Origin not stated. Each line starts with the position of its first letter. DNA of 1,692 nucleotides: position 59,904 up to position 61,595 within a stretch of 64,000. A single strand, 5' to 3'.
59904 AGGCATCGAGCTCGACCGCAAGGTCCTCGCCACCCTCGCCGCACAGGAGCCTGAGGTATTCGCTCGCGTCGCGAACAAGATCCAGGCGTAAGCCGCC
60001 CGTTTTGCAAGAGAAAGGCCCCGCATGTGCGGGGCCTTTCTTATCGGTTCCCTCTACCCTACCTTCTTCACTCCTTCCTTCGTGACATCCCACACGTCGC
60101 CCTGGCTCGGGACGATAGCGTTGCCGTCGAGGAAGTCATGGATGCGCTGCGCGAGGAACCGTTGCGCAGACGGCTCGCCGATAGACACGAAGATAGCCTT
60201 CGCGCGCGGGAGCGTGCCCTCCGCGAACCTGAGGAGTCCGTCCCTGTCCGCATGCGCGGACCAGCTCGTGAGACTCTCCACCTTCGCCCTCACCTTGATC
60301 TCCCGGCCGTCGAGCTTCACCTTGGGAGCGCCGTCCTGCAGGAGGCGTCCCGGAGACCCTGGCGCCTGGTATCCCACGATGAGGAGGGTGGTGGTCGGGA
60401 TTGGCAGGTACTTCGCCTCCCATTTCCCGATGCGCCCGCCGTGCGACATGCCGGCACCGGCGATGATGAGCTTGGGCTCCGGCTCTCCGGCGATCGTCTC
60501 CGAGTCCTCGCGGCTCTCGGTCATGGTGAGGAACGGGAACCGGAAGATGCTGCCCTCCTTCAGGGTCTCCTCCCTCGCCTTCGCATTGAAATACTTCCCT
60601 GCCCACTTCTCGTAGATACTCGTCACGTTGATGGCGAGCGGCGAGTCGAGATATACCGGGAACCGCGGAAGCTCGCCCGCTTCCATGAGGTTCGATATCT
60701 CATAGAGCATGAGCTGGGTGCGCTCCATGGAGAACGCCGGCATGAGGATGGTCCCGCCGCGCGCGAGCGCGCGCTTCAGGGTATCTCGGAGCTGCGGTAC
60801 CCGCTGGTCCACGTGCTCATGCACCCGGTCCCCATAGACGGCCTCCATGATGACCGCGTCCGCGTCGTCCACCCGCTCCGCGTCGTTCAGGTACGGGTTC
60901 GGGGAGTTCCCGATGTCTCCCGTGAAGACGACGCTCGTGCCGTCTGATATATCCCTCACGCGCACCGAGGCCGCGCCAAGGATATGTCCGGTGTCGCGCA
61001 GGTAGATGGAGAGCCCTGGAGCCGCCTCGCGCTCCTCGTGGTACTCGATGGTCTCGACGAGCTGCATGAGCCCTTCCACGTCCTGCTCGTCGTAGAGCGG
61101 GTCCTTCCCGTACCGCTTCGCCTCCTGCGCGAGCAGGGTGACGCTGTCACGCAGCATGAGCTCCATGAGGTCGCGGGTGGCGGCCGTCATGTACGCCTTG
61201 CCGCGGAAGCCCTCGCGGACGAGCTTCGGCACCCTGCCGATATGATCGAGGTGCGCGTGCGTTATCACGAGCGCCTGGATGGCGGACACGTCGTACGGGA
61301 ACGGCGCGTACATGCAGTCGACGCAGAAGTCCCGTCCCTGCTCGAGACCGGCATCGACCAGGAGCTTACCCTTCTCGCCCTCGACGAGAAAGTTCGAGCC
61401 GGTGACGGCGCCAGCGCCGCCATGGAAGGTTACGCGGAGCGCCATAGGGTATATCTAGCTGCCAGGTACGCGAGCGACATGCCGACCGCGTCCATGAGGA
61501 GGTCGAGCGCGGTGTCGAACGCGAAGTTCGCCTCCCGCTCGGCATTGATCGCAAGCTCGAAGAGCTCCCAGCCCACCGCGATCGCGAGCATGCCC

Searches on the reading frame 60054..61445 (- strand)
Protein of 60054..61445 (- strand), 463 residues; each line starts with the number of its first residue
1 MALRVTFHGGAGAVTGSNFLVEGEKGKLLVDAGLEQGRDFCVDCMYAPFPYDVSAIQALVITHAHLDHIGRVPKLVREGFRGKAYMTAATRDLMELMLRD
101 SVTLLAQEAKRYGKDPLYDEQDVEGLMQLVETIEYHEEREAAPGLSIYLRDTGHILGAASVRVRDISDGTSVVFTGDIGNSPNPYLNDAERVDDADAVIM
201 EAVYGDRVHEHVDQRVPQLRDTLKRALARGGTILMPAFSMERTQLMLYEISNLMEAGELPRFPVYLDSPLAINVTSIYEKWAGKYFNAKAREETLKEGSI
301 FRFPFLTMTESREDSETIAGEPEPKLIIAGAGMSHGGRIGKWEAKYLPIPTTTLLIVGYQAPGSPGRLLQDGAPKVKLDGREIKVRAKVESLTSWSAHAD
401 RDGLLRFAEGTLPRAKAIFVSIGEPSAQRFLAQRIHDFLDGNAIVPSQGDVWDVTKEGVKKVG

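Call 84: search_protein_families(library=pfam, proteins=[window:60054-61445:-], max_evalue=0.00001)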
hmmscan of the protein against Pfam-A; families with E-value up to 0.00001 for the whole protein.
window:60054-61445:- (463 aa): 5 families
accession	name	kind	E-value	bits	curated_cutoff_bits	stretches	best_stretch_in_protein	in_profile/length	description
PF10996.14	Beta-Casp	-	4.4e-26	92.2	27.7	1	243-368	1-119/120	Beta-Casp domain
PF00753.33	Lactamase_B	-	1.2e-13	51.9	22.7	1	14-223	4-181/196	Metallo-beta-lactamase superfamily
PF07521.17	RMMBL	-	9.7e-11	41.9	21.6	1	382-446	1-63/63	Zn-dependent metallo-hydrolase RNA specificity domain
PF12706.13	Lactamase_B_2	-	3.4e-08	33.8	27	1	28-212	3-180/200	Beta-lactamase superfamily domain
PF16661.11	Lactamase_B_6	-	5.5e-06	26.3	27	1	21-194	2-178/193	Metallo-beta-lactamase superfamily domain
